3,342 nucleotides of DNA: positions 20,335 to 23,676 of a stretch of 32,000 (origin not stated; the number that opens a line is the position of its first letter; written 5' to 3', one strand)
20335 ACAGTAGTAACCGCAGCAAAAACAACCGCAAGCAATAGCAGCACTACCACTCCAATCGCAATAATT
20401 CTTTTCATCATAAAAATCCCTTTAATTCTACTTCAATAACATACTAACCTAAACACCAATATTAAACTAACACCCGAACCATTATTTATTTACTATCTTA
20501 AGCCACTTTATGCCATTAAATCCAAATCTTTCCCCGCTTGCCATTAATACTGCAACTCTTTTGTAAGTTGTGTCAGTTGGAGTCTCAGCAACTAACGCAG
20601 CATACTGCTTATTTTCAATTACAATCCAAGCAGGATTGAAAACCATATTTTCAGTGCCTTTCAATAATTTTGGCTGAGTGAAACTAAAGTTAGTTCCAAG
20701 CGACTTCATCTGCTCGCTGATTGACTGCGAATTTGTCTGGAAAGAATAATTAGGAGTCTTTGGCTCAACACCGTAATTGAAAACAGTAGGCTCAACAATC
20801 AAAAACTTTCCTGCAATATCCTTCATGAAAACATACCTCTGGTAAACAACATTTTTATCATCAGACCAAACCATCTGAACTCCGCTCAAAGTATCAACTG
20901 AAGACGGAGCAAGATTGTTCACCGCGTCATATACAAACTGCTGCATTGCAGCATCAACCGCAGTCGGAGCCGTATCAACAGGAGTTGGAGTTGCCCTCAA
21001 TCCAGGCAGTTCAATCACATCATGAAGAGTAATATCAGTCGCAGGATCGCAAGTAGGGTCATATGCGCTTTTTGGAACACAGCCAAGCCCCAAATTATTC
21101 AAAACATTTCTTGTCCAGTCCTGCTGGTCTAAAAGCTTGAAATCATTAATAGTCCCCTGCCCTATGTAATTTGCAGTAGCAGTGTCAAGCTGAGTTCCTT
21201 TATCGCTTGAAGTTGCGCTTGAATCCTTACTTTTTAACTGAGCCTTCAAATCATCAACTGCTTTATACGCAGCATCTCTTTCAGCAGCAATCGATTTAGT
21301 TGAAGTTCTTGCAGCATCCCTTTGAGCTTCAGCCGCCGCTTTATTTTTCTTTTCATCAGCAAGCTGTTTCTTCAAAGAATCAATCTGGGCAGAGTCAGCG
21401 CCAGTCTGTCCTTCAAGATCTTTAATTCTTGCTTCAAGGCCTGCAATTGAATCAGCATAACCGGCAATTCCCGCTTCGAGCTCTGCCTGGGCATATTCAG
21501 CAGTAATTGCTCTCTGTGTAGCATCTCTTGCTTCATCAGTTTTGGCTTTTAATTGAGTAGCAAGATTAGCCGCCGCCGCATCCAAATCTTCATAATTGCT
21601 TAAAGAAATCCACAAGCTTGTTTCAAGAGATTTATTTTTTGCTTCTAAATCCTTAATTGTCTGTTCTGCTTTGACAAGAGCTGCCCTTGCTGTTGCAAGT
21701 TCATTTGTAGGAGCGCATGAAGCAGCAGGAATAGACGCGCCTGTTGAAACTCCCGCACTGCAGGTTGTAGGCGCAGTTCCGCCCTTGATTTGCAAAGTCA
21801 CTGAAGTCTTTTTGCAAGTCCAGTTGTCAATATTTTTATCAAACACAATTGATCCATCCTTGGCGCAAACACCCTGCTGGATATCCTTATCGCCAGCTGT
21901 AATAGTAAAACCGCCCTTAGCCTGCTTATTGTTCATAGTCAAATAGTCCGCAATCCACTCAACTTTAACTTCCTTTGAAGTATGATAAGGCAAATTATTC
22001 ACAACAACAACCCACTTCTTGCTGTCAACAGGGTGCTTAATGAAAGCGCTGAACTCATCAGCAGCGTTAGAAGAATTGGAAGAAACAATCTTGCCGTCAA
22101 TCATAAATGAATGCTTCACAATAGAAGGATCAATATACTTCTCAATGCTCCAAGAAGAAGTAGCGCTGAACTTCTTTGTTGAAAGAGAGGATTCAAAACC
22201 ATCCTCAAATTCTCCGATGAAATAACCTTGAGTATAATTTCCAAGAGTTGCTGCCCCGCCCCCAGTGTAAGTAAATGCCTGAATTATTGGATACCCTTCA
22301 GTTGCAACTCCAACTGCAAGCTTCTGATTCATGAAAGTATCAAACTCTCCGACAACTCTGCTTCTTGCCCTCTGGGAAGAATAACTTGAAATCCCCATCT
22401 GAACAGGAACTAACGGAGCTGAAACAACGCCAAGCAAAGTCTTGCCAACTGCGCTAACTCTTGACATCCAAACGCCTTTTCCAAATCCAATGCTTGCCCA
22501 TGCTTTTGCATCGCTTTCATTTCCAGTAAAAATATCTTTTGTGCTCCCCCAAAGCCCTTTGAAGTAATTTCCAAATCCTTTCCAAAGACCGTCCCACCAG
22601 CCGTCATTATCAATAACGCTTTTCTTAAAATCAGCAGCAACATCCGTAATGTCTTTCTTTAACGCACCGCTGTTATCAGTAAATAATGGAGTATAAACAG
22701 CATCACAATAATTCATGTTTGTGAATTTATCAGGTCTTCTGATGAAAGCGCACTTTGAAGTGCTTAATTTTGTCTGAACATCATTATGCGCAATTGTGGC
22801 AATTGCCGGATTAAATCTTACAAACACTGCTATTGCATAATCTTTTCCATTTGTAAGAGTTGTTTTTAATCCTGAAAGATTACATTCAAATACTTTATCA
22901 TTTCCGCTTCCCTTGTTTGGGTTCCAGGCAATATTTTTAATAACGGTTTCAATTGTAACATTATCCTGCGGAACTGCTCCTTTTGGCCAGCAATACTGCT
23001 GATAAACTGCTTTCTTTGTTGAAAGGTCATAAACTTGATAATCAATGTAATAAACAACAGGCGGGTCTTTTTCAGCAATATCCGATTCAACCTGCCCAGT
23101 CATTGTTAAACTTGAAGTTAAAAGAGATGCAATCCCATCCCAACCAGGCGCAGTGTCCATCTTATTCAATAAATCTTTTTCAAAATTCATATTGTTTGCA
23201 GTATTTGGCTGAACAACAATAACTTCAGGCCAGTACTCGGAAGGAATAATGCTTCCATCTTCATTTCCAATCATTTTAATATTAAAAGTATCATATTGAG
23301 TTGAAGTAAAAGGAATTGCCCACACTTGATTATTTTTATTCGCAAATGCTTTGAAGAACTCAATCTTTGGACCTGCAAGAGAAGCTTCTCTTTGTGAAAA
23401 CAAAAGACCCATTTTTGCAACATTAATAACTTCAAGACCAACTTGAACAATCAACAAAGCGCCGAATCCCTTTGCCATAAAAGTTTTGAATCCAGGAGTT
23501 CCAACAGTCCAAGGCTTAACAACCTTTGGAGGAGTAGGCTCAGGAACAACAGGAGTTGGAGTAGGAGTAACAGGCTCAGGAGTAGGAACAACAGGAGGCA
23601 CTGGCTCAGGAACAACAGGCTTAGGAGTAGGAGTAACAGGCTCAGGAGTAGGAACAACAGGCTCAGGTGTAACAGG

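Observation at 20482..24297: Giant ~1271-aa secreted protein with an unusual modular architecture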

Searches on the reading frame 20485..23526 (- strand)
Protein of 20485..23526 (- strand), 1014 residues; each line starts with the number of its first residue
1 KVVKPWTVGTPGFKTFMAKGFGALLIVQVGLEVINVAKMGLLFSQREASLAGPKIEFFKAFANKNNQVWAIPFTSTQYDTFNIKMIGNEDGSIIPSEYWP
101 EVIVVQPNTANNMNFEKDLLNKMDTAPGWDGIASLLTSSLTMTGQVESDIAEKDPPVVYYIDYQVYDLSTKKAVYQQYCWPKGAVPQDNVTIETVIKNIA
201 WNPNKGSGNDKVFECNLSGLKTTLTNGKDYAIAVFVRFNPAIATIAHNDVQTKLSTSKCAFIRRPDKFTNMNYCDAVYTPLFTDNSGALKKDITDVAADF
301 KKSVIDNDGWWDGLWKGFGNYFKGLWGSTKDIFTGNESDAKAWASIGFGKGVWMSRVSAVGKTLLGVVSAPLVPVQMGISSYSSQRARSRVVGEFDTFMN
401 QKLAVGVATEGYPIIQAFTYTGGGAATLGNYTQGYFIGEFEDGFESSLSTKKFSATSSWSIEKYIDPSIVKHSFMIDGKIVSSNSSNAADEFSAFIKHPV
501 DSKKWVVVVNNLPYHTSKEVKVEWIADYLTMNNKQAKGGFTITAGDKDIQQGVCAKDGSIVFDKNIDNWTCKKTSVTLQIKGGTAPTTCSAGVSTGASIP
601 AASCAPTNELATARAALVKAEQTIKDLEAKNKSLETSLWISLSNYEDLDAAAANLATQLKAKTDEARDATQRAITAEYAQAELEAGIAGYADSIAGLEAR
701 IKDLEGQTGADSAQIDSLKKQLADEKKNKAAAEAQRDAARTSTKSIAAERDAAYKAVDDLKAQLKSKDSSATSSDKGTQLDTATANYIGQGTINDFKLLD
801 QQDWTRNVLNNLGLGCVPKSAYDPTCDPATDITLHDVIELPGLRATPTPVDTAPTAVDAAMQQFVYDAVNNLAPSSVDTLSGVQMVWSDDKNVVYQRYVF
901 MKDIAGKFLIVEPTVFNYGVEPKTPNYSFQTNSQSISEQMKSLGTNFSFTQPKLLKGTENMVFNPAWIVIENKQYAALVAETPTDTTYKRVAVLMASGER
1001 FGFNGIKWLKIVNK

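Call 43: predict_structure(alignment_id=A4)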
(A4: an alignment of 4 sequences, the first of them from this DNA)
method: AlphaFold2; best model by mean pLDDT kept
length: 1014 residues; sequences in the alignment: 4
mean_pLDDT: 42.6   pTM: 0.34
mean pLDDT of the five models: 42.6, 42.4, 42.3, 38.8, 36.6
residues with pLDDT >= 90: 3; 70-90: 103; 50-70: 175; < 50: 733
segments of 3 or more residues with pLDDT < 50: 1-79, 108-156, 187-210, 242-247, 252-277, 306-394, 423-632, 643-648, 769-775, 783-887, 892-1014
pLDDT, mean of each block of 10 residues (from residue 1): 28 32 26 27 31 39 31 38 62 51 51 41 34 34 36 49 71 72 50 41 39 70 71 65 49 45 32 47 63 61 49 46 39 34 28 25 24 24 37 53 58 60 44 27 23 22 23 25 26 25 27 29 31 31 32 33 34 26 21 22 25 31 43 52 49 65 69 67 70 84 76 86 87 78 75 75 59 49 45 27 33 35 32 21 23 31 38 37 48 46 37 33 43 41 30 30 38 36 34 32 29 26
secondary structure, 60 per line:
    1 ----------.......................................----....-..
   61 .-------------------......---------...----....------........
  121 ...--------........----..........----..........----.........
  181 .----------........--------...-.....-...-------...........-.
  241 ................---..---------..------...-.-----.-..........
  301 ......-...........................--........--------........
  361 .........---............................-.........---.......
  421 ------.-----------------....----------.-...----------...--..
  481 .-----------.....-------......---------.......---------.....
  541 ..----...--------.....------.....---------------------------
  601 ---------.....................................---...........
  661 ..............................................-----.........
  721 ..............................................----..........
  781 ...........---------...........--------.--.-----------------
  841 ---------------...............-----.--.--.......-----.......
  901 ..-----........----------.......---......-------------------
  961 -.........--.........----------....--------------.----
elements in order (helices of 4 or more, strands of 3 or more residues): H11-49 E54-57 E81-86 E103-106 H113-123 H132-139 H144-153 E158-167 E172-181 H192-199 E212-216 E228-238 H240-256 H291-306 H308-334 H337-344 H353-369 H373-400 H402-410 E414-420 H445-448 E474-476 E479-481 E493-497 E505-510 E520-526 E536-542 E558-562 E569-573 H610-646 H650-706 H712-766 H771-791 H801-811 H856-870 E882-888 E894-902 E908-915 E926-932 H936-941 E962-970 E973-981 E992-995

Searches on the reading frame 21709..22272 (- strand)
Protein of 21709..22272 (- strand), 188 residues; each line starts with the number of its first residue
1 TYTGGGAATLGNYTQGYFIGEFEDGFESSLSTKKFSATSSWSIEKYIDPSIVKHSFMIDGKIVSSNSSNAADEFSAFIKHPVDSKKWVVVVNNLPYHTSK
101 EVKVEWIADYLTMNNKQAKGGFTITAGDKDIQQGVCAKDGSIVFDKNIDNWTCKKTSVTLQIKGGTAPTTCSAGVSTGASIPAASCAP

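Call 84: search_solved_structures(query=A6, max_evalue=10)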
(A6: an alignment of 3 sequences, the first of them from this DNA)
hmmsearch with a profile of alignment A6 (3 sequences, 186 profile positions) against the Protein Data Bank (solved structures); distinct sequences matched with E-value up to 10: 9.
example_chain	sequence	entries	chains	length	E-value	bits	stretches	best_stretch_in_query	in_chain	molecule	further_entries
9oyz_B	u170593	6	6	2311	0.048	16.6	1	54-147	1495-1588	Tyrosine-protein kinase receptor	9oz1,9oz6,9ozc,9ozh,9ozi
1az4_A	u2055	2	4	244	0.31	13.9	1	27-84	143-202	ECORV ENDONUCLEASE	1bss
2ge5_A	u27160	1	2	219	0.32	13.9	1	17-84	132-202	Type II restriction enzyme EcoRV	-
1az0_A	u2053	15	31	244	0.36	13.7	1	27-84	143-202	PROTEIN (TYPE II RESTRICTION ENZYME ECORV) | ECORV ENDONUCLEASE | RESTRICTION ENDONUCLEASE ECORV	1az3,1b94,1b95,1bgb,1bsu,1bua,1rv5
1b96_A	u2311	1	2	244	0.36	13.7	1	27-84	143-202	RESTRICTION ENDONUCLEASE ECORV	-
1stx_A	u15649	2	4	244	0.36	13.7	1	27-84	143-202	Type II restriction enzyme EcoRV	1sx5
1eo3_A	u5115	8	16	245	0.36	13.7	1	27-84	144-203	TYPE II RESTRICTION ENZYME ECORV | ENDONUCLEASE EcoR V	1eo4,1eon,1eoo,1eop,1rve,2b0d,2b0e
1b97_A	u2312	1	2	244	0.37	13.7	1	27-84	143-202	RESTRICTION ENDONUCLEASE ECORV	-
1suz_A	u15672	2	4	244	0.38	13.6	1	27-84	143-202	Type II restriction enzyme EcoRV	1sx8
